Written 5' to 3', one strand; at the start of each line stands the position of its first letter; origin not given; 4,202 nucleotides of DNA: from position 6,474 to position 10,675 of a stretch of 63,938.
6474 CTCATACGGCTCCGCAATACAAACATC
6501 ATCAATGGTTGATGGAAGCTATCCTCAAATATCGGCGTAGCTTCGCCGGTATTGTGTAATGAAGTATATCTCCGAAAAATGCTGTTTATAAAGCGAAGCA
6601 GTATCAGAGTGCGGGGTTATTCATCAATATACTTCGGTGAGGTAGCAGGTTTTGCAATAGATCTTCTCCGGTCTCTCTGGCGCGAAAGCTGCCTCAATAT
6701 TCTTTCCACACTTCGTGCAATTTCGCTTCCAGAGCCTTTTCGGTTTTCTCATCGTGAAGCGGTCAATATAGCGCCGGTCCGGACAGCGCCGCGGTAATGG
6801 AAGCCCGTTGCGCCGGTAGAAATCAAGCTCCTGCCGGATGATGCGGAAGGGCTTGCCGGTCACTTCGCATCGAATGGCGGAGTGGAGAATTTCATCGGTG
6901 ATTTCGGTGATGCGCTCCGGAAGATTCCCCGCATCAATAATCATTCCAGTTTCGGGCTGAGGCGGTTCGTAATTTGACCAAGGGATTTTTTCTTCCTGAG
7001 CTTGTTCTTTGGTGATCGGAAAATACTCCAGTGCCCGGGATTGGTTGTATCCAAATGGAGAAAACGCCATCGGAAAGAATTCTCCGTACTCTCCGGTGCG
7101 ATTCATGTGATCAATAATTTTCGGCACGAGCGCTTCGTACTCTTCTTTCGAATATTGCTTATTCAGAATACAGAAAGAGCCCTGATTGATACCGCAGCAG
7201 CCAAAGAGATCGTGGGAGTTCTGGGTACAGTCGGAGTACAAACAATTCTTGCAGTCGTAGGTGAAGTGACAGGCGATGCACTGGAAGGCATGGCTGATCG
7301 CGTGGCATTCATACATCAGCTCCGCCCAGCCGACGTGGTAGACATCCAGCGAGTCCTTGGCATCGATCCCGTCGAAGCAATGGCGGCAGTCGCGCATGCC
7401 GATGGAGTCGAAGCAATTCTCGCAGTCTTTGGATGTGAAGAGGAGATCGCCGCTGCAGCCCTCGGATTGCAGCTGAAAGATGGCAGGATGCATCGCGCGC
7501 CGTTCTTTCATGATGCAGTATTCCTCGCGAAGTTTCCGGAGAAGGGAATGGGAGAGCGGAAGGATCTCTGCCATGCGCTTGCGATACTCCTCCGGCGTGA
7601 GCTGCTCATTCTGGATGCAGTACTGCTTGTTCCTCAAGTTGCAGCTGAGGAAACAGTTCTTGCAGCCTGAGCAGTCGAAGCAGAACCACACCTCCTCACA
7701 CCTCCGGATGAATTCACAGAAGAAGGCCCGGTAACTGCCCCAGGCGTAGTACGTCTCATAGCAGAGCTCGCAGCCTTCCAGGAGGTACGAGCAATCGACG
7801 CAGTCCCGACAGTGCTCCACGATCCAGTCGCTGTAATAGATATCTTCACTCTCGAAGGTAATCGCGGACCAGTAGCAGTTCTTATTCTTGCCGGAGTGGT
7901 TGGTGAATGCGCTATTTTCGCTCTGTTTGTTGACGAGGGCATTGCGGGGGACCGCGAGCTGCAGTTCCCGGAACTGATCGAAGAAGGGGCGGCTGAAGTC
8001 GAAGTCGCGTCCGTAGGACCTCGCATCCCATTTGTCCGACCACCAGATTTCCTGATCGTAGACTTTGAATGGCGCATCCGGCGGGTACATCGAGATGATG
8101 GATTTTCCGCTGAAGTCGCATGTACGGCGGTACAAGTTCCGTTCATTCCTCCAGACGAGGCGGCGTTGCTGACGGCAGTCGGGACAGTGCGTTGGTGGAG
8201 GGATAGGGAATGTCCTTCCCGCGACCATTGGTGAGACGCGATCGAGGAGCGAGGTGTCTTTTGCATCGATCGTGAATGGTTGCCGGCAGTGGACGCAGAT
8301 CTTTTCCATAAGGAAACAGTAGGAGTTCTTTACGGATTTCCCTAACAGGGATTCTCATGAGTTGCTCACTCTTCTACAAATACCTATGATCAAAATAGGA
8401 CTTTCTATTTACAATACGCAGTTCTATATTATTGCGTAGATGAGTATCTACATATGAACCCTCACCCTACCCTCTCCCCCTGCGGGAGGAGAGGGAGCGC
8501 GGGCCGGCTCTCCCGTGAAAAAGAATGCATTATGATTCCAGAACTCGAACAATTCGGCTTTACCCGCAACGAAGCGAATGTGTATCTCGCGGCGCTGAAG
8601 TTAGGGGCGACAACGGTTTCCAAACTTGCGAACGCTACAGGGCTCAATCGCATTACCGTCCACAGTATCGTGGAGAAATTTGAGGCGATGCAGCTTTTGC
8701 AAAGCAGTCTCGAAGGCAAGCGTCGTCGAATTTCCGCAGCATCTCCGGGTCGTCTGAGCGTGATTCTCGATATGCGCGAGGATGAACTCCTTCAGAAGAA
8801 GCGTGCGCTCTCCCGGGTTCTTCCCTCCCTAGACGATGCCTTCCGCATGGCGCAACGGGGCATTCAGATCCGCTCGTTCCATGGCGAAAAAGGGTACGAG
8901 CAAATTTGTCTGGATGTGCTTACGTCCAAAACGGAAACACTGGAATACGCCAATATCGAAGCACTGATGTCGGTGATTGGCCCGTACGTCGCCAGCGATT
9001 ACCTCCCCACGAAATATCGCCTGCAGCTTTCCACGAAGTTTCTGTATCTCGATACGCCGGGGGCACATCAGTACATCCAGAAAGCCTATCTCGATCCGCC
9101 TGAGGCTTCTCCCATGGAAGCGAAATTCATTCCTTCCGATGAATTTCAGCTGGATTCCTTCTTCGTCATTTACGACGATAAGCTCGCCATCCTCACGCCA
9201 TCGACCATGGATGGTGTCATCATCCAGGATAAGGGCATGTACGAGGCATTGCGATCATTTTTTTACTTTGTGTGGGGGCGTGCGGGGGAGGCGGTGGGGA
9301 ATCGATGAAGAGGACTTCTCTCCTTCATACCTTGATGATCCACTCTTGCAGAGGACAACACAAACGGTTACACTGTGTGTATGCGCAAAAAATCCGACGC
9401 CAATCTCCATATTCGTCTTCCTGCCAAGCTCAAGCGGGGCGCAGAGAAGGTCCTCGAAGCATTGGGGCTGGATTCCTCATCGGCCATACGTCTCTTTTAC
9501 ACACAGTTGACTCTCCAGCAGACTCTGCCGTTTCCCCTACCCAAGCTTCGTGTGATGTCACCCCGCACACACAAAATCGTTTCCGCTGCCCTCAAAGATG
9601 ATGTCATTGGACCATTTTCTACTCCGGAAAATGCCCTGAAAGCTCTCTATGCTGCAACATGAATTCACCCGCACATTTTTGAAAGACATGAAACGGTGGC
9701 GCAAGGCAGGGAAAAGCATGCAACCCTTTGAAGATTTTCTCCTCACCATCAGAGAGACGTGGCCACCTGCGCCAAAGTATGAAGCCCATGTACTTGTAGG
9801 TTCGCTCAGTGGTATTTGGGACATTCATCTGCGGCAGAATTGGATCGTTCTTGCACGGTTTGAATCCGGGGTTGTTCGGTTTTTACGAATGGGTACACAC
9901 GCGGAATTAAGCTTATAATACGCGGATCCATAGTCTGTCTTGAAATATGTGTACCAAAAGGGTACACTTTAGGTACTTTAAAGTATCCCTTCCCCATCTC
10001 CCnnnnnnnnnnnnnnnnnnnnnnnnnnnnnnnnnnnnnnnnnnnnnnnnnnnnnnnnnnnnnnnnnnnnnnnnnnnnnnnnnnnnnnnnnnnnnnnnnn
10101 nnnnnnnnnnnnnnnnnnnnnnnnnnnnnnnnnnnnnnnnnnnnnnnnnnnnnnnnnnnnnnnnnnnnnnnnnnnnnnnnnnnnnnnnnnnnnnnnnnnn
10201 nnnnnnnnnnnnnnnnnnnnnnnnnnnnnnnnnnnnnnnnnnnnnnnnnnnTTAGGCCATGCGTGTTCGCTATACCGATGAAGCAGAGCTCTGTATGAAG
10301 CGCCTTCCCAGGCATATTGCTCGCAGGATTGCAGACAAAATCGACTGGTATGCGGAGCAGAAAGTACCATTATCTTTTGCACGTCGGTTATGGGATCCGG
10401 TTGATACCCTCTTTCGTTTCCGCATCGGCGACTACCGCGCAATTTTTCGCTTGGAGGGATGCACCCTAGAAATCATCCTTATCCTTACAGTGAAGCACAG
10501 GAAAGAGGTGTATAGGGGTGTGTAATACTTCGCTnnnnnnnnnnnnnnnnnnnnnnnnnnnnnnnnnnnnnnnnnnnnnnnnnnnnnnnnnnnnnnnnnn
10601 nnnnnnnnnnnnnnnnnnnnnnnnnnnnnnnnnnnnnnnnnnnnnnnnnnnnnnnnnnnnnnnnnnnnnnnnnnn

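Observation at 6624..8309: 561-aa cysteine-rich protein bracketed by zinc ribbons, which I cannot place in any characterised family (copy A)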

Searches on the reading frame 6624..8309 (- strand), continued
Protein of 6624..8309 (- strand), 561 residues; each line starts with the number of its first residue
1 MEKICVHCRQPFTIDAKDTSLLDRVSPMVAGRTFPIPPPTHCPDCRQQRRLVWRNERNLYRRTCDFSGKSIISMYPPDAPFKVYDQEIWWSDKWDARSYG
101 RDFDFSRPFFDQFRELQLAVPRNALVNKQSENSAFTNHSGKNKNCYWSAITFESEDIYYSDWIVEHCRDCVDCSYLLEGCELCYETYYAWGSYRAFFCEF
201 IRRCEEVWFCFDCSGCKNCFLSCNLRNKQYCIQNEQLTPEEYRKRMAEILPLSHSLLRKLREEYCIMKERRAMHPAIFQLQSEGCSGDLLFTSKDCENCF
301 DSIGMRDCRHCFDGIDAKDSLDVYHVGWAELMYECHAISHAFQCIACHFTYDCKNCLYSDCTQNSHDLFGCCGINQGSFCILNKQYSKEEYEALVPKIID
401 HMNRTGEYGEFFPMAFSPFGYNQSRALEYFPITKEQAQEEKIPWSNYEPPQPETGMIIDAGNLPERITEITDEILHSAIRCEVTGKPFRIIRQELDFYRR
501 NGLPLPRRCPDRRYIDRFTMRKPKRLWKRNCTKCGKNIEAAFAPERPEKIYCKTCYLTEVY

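Call 77: search_protein_families(library=pfam, proteins=[P0238, P0265, P0254, P0188, P0209], max_evalue=0.01)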
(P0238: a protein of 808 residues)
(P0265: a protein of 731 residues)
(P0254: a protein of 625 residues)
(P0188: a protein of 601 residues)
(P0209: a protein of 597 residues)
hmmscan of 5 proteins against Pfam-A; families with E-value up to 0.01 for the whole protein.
P0238 (808 aa): 0 families

P0265 (731 aa): 3 families
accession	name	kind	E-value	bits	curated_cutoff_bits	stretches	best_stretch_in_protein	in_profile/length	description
PF00583.31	Acetyltransf_1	-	3e-08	34.4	20.7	1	42-123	29-116/116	Acetyltransferase (GNAT) family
PF13508.13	Acetyltransf_7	-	5.9e-08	33.4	27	1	48-124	5-83/84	Acetyltransferase (GNAT) domain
PF13673.13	Acetyltransf_10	-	2.3e-06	28.1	23.6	1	49-140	34-124/128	Acetyltransferase (GNAT) domain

P0254 (625 aa): 2 families
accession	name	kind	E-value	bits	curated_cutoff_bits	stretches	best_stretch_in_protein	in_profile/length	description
PF13451.12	zf_Tbcl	-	0.002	18.5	24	1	10-58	4-44/48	Probable treble clef domain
PF09606.15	Med15_N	-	0.0059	16.8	24.1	0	238-254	39-55/72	ARC105/Med15 mediator subunit N-terminal KIX domain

P0188 (601 aa): 1 family
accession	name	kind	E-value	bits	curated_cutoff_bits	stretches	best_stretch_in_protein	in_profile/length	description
PF13451.12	zf_Tbcl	-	4.5e-05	23.8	24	1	505-544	4-44/48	Probable treble clef domain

P0209 (597 aa): 1 family
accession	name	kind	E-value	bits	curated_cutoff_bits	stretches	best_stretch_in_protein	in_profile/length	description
PF23477.1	zf_Tbcl_2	-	0.0025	17.9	27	1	560-592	1-33/37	Probable treble clef zinc finger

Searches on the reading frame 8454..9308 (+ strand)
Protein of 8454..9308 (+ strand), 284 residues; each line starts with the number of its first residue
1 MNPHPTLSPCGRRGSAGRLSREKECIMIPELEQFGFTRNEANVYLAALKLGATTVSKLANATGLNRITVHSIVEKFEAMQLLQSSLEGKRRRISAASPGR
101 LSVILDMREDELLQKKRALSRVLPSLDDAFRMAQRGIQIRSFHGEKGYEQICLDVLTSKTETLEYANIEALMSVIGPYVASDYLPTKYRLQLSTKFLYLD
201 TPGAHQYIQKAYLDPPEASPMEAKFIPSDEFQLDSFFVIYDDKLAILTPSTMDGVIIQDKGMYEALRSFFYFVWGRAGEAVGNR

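Call 33: search_protein_families(library=pfam, proteins=[window:8454-9308:+], max_evalue=0.001)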
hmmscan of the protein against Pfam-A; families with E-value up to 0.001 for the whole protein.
window:8454-9308:+ (284 aa): 1 family
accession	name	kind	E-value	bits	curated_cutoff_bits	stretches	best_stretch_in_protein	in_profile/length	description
PF01978.25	TrmB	-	4.3e-08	33.3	25.6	1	31-96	1-65/68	Sugar-specific transcriptional regulator TrmB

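Call 34: search_protein_families(library=padloc, proteins=[window:8454-9308:+], max_evalue=0.01)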
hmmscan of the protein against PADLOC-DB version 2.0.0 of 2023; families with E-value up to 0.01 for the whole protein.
window:8454-9308:+ (284 aa): 5 families
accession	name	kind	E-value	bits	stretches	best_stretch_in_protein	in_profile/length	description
PDLC01268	CasR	-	0.00078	17.5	1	32-95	118-176/179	"CAS-I,CAS-II,CAS-III,CAS-IV,CAS-V,CAS-VI; associated_signaling"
PDLC01438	Csa3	-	0.00083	17.5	1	45-124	154-229/305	"CAS-I,CAS-II,CAS-III,CAS-IV,CAS-V,CAS-VI; associated_signaling"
PDLC03963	SoFic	-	0.0062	14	1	40-94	295-349/361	-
PDLC01434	CasR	-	0.0078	14.1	0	26-94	116-181/191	"CAS-I,CAS-II,CAS-III,CAS-IV,CAS-V,CAS-VI; associated_signaling"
PDLC01852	CARF3--CARF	-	0.0091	13.9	0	50-102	155-207/208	-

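Call 64: search_protein_families(library=ncbifam, proteins=[window:8532-9308:+], max_evalue=0.01)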
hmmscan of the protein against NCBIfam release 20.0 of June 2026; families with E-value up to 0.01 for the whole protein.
window:8532-9308:+ (258 aa): 1 family
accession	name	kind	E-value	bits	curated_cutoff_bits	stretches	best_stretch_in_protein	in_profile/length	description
NF007570.0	PRK10201.1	equivalog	0.0019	17.9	144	1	9-54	115-160/168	G/U mismatch-specific DNA glycosylase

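Call 78: search_solved_structures(query=window:8532-9308:+, max_evalue=1)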
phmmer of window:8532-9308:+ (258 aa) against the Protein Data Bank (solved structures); distinct sequences matched with E-value up to 1: 2.
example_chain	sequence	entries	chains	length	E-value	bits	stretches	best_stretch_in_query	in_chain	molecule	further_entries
2kko_A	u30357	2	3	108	0.36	13.7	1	20-88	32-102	POSSIBLE TRANSCRIPTIONAL REGULATORY PROTEIN (POSSIBLY ARSR-FAMILY) | Possible transcriptional regulatory arsR-family protein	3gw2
6pcp_A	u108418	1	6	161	0.93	12.4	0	18-68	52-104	MarR family transcriptional regulator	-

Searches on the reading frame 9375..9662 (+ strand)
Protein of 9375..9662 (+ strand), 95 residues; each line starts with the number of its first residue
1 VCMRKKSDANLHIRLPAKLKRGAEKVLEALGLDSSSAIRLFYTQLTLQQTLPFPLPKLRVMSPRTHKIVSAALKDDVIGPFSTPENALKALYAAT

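Call 80: search_protein_families(library=pfam, proteins=[window:9375-9662:+], max_evalue=0.001)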
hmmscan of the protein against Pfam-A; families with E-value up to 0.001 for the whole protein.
window:9375-9662:+ (95 aa): 1 family
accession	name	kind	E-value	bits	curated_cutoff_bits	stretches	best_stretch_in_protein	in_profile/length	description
PF04221.18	RelB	-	3.7e-07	30.4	22.4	1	11-69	4-59/82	RelB antitoxin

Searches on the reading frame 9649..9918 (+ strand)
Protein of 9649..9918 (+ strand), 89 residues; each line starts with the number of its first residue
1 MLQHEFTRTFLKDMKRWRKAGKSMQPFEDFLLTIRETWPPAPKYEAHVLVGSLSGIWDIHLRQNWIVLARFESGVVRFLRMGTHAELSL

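Call 80: search_protein_families(library=pfam, proteins=[window:9649-9918:+], max_evalue=0.001)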
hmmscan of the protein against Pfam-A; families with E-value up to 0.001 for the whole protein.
window:9649-9918:+ (89 aa): 1 family
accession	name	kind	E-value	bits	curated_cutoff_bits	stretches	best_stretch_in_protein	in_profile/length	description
PF15738.11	YafQ_toxin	-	1.3e-14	54.7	30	1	3-87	2-86/88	Bacterial toxin of type II toxin-antitoxin system, YafQ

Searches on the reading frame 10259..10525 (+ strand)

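Call 80: search_protein_families(library=pfam, proteins=[window:10259-10525:+], max_evalue=0.001)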
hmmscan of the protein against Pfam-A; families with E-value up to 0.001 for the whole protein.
window:10259-10525:+ (88 aa): 1 family
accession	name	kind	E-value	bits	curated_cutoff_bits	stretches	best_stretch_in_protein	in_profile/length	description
PF05016.21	ParE_toxin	-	8.1e-07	30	23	1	3-85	1-89/89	ParE toxin of type II toxin-antitoxin system, parDE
